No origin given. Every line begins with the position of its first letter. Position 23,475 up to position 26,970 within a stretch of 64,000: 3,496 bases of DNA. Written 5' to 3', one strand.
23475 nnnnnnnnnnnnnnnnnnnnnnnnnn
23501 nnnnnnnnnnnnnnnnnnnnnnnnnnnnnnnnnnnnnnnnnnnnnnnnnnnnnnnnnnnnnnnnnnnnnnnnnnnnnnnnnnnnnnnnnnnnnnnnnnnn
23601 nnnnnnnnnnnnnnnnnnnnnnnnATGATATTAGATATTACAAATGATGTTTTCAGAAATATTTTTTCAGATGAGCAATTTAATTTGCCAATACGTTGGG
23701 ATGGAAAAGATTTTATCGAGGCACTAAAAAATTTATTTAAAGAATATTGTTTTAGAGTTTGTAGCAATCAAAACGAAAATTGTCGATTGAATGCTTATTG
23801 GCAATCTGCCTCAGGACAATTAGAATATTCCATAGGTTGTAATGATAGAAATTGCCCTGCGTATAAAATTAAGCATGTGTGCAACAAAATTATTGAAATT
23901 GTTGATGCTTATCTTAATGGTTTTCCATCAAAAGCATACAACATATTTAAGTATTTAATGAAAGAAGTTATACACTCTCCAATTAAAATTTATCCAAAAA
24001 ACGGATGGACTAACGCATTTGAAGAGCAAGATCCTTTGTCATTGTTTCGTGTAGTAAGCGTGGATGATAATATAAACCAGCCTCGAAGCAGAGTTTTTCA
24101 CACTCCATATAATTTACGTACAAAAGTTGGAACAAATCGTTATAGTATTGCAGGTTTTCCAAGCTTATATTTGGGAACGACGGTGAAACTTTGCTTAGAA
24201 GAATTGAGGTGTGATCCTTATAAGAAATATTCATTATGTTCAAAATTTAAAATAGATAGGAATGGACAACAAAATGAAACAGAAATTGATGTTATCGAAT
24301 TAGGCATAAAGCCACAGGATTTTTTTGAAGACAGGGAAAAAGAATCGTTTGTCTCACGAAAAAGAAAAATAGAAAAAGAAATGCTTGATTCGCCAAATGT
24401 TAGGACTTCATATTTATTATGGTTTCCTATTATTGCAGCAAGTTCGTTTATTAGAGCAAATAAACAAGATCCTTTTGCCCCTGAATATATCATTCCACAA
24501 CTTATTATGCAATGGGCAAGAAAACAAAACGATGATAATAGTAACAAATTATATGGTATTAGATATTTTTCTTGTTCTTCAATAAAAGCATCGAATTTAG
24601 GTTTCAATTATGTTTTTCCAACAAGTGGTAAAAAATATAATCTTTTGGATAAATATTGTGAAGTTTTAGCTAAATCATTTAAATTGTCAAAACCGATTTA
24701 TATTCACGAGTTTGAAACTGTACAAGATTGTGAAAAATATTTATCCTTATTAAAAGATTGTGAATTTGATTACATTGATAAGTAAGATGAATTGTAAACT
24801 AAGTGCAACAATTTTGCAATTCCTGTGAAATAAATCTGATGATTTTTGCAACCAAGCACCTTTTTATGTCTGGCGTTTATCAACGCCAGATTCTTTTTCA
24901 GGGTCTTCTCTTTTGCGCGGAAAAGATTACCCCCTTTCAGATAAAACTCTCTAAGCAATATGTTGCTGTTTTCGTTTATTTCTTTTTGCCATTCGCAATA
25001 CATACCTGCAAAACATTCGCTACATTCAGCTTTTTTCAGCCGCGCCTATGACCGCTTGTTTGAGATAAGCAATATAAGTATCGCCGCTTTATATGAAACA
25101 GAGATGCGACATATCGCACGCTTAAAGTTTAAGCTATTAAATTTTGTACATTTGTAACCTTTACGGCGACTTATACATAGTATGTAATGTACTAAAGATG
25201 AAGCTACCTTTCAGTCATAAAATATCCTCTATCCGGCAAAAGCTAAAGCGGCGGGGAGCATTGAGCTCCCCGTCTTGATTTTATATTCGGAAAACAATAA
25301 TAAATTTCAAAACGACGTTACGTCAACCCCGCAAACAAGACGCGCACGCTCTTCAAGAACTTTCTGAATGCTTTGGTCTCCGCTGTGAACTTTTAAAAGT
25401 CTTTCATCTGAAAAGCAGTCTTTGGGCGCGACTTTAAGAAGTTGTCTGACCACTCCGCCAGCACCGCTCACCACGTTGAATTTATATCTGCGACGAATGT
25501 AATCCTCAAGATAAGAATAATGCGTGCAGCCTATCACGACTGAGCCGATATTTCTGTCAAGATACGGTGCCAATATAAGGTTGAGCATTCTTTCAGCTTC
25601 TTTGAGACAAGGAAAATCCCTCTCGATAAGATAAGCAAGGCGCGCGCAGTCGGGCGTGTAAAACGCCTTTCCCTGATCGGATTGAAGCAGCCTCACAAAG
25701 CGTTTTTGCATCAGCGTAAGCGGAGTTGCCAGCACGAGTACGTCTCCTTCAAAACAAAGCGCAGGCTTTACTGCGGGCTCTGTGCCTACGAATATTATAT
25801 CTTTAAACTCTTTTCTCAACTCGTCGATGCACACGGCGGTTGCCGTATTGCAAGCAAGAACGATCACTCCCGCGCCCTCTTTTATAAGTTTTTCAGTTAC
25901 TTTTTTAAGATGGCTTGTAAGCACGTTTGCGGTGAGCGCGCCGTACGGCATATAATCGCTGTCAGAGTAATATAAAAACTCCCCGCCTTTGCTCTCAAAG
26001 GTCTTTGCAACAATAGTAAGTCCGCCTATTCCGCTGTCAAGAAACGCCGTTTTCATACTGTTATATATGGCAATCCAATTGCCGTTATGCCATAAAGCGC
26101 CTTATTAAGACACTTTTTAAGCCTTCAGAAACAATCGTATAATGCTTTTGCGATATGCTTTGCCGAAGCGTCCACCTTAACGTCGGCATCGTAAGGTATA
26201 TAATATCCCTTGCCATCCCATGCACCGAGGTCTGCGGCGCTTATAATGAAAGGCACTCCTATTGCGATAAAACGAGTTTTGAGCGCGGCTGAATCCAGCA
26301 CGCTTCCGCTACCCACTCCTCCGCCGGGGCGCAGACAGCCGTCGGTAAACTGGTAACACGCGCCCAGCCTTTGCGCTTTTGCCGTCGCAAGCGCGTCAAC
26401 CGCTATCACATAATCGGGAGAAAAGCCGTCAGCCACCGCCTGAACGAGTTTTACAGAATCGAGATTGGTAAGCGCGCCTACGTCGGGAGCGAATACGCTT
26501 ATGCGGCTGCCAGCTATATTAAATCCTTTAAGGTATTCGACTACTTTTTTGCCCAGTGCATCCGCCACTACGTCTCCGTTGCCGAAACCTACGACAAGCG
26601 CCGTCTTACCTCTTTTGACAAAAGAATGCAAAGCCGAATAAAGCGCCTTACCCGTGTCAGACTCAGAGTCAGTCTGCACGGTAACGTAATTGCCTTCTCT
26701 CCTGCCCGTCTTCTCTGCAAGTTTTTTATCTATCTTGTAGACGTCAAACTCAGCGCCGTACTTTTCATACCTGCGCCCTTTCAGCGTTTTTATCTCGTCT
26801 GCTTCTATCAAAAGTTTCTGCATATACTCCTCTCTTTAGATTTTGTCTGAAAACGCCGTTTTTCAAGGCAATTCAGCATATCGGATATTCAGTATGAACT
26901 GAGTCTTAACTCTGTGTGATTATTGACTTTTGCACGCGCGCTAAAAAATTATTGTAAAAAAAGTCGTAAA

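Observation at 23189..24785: HEPN-like + RES-domain gene pair: an unusual two-toxin-domain cassette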

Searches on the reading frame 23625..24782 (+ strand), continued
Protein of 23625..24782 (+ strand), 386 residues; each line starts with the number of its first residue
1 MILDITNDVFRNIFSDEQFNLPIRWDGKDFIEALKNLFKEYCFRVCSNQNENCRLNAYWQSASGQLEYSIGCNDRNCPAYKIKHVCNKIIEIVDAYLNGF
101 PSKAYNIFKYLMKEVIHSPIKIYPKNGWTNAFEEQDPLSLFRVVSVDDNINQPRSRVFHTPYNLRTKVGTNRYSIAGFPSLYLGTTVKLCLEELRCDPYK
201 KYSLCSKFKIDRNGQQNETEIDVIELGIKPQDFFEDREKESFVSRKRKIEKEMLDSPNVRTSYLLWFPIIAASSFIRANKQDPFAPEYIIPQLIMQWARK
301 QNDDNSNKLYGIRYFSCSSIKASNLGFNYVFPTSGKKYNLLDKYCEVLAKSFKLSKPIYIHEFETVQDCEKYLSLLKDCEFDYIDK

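Call 43: search_protein_families(library=pfam, proteins=[L068:3614-4939:+, L069:3767-4969:+, L054:4750-6465:+, L049:83-2107:+, L057:149-1294:+, L058:1345-2763:+], max_evalue=0.01)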
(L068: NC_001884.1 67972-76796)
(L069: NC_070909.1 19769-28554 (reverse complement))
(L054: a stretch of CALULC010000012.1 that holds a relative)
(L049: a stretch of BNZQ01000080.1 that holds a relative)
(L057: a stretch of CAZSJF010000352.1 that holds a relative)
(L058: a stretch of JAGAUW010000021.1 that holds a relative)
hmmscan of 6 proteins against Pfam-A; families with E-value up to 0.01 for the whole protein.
L068:3614-4939:+ (442 aa): 1 family
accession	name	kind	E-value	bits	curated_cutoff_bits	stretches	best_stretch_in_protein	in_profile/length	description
PF08808.17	RES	-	0.00014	22.4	23.2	1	210-347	17-126/157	RES domain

L069:3767-4969:+ (401 aa): 0 families

L054:4750-6465:+ (572 aa): 0 families

L049:83-2107:+ (675 aa): 2 families
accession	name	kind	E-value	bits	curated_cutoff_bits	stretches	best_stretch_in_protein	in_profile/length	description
PF13306.12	LRR_5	-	1.5e-63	212.8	27.7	3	471-571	2-98/127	BspA type Leucine rich repeat region (6 copies)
PF08808.17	RES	-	0.00056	20.4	23.2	1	187-291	10-94/157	RES domain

L057:149-1294:+ (382 aa): 1 family
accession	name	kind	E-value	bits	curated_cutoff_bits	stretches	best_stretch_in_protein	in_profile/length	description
PF08808.17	RES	-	1.3e-05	25.7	23.2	1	139-280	11-128/157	RES domain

L058:1345-2763:+ (473 aa): 0 families

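Call 44: search_protein_families(library=padloc, proteins=[L068:3614-4939:+, L069:3767-4969:+, L054:4750-6465:+], max_evalue=0.01)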
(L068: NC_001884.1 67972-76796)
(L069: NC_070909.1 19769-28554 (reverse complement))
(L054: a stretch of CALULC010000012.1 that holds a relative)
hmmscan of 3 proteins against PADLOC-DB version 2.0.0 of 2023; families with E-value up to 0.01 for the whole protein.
L068:3614-4939:+ (442 aa): 0 families

L069:3767-4969:+ (401 aa): 0 families

L054:4750-6465:+ (572 aa): 0 families

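Call 56: find_related_loci(query=A1, collection=viral_contigs, flank=4000)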
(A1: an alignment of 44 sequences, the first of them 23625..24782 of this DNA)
Query A1 (386 aa) in viral_contigs; peptide patterns used: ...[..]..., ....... (x = any residue, [..] = any of these).
64 stretches matched a pattern; 7 encode a relative of the query (tblastn E <= 1e-3); 7 distinct loci.
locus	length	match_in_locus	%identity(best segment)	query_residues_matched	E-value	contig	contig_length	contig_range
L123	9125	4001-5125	47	1-380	1e-106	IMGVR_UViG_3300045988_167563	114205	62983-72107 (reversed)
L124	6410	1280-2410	46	1-384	1e-106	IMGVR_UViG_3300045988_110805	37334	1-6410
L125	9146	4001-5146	44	1-383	4e-97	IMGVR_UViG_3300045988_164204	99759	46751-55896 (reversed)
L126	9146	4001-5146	43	1-383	3e-95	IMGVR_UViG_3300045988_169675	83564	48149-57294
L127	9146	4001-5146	44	1-383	4e-97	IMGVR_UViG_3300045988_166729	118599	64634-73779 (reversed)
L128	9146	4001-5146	43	1-383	3e-96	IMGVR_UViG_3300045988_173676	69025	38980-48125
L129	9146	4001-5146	44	1-383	9e-99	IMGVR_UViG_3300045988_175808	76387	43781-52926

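Call 70: find_encoding_contigs(protein=P0009, flank=4000, max_places=3)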
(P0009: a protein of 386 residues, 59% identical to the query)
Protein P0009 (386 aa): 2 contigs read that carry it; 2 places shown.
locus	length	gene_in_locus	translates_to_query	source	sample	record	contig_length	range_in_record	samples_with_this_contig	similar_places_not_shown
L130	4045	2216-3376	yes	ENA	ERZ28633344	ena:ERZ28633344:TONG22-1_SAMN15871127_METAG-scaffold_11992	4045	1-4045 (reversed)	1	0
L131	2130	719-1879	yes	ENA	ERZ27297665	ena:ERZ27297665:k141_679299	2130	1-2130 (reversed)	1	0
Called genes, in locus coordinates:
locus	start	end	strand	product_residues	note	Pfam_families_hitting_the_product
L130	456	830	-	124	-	PF01325:Fe_dep_repress, PF12802:MarR_2 (weak), PF02742:Fe_dep_repr_C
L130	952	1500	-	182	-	PF00210:Ferritin (weak), PF02915:Rubrerythrin, PF21349:RUBY_RBDX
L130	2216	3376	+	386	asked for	-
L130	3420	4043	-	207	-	?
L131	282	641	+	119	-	-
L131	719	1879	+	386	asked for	-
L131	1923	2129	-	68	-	?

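Call 71: find_encoding_contigs(protein=P0012, flank=4000, max_places=3)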
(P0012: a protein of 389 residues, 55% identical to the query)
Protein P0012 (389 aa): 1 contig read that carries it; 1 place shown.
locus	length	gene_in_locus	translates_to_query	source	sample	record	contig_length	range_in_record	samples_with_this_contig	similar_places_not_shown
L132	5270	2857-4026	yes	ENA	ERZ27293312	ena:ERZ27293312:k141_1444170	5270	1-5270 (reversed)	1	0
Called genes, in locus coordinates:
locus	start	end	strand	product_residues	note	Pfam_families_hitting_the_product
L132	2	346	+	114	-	?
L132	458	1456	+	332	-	PF28530:DUF8426, PF04471:Mrr_cat, PF22722:NA-iREase1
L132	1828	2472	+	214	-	-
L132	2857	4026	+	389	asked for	-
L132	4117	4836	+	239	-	-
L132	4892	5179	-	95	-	PF20648:DUF6809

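Call 72: find_encoding_contigs(protein=P0006, flank=4000, max_places=3)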
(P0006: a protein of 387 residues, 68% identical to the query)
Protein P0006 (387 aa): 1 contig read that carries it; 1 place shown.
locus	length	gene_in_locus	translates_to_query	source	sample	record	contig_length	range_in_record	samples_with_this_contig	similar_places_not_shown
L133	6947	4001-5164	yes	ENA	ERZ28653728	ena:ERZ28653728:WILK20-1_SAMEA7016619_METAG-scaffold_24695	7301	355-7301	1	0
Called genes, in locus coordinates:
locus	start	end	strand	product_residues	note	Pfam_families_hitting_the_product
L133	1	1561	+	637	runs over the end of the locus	?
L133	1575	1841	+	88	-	-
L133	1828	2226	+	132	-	-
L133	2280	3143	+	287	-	-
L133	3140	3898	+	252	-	PF07505:DUF5131 (weak), PF04055:Radical_SAM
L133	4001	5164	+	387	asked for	-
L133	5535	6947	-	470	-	?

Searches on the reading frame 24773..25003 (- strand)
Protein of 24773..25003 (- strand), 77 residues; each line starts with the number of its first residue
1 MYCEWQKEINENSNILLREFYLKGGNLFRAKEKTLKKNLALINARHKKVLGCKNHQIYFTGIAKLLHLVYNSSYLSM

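Call 112: search_dna_similar(query=window:24773-25003:-, collection=plasmids, mode=protein, max_evalue=0.001, max_rows=8)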
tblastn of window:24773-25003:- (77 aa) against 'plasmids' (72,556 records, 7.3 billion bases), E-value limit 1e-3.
Records with a match: 244; places in all: 352; records where one place covers at least 80% of the query: 105.
Best place of each record, by identity: 60-80% 2; <60% 242.
By first word of the organism name: Streptomyces 29; Pseudomonas 27; Klebsiella 27; Aeromonas 24; Rhodococcus 12; Escherichia 11; Citrobacter 10; Enterobacter 10; Paenibacillus 6; Listeria 6; and 41 more.
By predicted mobility (MOB-suite, as given by PLSDB): conjugative 84; non-mobilizable 83; mobilizable 77.
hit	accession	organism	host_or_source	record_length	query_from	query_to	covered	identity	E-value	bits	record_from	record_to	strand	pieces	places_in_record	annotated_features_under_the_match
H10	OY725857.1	Subdoligranulum variabile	-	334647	2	50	64%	67.3%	1e-12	67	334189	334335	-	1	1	none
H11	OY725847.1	Subdoligranulum variabile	-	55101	2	50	64%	67.3%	1e-11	65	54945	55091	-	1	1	record has no annotation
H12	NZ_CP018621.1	Paenibacillus xylanexedens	bacterial isolate,sediment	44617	2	69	88%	44.1%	1e-7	53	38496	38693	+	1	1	IS30 family transposase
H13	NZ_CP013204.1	Paenibacillus sp. IHB B 3084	single,lake sediment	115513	2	74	95%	39.7%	9e-7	51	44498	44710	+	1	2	IS30 family transposase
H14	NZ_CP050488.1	Enterococcus casseliflavus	Gallus gallus domesticus,fecal matter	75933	2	75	96%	37.3%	8e-7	51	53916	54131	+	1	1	none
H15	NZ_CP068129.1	Enterococcus casseliflavus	-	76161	2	75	96%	37.3%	1e-6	51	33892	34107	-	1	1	none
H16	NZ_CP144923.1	Brevibacillus borstelensis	-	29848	2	65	83%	43.1%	9e-8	54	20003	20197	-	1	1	IS30 family transposase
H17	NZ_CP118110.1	Paenibacillus urinalis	Homo sapiens,blood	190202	2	65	83%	41.5%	3e-6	50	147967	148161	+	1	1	IS30 family transposase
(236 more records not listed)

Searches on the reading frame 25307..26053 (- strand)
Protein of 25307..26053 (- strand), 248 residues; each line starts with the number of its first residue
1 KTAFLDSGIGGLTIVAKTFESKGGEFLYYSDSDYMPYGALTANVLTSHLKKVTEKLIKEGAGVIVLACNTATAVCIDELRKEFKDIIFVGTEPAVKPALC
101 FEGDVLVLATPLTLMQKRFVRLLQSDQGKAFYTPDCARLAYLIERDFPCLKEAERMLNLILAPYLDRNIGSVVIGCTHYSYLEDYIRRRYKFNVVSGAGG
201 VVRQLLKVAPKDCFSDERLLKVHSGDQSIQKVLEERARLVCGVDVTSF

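Call 87: search_protein_families(library=pfam, proteins=[window:25307-26053:-], max_evalue=0.001)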
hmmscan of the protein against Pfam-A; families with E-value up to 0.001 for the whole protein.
window:25307-26053:- (248 aa): 1 family
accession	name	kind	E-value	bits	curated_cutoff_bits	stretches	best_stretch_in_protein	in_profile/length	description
PF01177.27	Asp_Glu_race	-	3.2e-10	40.6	31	1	48-203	55-209/211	Asp/Glu/Hydantoin racemase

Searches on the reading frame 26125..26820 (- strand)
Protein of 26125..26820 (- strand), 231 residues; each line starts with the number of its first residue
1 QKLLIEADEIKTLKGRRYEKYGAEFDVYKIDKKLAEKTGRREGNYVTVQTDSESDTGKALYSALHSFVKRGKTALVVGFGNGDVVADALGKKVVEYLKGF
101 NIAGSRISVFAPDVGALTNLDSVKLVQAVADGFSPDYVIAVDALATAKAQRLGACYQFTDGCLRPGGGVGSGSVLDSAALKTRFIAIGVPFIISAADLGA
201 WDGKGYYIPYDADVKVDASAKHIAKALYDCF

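Call 87: search_protein_families(library=pfam, proteins=[window:26125-26820:-], max_evalue=0.001)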
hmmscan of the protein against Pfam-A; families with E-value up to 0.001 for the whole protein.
window:26125-26820:- (231 aa): 1 family
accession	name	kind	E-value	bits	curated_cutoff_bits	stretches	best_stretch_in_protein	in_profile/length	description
PF03418.19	Peptidase_A25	-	4.3e-22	79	27.8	1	8-197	19-233/353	Germination protease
